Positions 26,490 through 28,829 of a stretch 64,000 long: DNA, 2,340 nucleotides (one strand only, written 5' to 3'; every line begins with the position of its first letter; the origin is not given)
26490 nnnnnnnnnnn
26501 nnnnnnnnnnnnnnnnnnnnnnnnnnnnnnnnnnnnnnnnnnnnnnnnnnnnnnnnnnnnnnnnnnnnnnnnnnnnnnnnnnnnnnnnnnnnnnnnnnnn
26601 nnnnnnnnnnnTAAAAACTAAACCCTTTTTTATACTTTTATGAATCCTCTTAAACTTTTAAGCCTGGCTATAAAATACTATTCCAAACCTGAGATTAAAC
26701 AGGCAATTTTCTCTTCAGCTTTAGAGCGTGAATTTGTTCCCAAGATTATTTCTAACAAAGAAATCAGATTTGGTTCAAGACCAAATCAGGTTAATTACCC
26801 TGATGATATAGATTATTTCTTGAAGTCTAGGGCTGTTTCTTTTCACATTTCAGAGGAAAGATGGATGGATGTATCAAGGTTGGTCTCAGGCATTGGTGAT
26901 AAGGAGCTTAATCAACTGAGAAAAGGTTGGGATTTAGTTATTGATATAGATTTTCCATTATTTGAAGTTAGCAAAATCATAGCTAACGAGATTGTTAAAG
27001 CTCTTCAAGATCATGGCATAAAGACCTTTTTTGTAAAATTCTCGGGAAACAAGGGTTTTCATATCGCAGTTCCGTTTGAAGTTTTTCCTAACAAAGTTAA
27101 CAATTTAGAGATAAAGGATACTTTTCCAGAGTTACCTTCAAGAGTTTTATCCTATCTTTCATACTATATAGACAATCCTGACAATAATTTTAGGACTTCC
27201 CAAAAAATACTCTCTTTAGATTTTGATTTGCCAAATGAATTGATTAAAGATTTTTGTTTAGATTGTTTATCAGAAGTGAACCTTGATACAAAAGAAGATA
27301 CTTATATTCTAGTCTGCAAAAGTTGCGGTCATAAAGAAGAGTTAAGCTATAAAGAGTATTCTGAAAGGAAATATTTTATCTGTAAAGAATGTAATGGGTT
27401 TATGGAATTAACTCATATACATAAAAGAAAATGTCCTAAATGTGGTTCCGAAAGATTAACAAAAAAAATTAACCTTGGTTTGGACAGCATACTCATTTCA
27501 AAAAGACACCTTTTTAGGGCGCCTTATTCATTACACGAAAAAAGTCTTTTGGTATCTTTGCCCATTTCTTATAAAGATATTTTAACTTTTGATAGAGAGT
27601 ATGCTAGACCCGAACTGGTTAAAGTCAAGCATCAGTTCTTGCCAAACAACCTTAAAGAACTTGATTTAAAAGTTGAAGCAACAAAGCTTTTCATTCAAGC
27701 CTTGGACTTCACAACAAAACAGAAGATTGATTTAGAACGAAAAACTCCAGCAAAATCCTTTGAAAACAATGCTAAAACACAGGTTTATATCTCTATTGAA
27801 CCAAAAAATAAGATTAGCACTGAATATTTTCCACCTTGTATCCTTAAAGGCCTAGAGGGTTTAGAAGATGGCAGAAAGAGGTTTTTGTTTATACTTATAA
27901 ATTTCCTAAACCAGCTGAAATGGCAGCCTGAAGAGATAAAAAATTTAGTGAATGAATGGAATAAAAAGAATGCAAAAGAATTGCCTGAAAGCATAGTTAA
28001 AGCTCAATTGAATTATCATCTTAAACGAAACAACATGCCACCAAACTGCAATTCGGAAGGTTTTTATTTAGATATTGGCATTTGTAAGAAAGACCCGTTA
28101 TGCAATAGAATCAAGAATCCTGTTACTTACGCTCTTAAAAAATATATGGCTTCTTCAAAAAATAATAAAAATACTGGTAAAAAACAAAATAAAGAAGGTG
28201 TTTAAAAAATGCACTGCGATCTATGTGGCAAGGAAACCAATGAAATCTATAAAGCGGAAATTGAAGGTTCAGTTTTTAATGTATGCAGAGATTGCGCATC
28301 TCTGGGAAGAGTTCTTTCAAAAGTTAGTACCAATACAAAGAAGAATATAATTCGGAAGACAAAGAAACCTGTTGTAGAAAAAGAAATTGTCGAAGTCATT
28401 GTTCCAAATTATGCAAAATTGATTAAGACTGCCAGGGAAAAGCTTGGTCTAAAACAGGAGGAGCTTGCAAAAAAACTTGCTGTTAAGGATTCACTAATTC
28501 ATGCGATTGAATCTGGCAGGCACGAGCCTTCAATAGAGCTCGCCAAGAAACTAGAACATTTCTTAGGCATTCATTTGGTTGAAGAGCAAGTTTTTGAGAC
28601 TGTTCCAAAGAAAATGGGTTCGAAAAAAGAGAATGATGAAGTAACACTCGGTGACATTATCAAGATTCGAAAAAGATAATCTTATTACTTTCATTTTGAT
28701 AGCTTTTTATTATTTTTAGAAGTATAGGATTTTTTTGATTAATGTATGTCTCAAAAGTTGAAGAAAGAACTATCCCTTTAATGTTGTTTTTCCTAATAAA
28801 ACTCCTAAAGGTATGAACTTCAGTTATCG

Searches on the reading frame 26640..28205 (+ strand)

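Call 10: search_protein_families(library=pfam, proteins=[window:26640-28205:+], max_evalue=0.00001)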
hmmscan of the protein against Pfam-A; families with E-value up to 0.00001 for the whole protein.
window:26640-28205:+ (521 aa): 2 families
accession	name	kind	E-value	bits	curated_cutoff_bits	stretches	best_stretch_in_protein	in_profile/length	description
PF01896.25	DNA_primase_S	-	8.1e-07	30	26.8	0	113-310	25-162/163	DNA primase small subunit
PF21686.3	LigD_Prim-Pol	-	6.5e-06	26.3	27.4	0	84-147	95-153/254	LigD, primase-polymerase domain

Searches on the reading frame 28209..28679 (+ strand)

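Call 10: search_protein_families(library=pfam, proteins=[window:28209-28679:+], max_evalue=0.00001)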
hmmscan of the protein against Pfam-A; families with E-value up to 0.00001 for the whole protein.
window:28209-28679:+ (156 aa): 4 families
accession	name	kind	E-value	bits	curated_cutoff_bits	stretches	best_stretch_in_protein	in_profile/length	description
PF01381.28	HTH_3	-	1.3e-14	54.4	23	1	72-125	1-54/55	Helix-turn-helix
PF12844.13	HTH_19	-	3.7e-10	40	30.2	1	70-122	2-54/64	Helix-turn-helix domain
PF24250.1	HVO_2718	-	3.1e-09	37.3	30.3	0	54-106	98-150/173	Transcription regulator HVO_2718-like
PF13560.12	HTH_31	-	4.1e-08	33.9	27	1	71-121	5-56/64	Helix-turn-helix domain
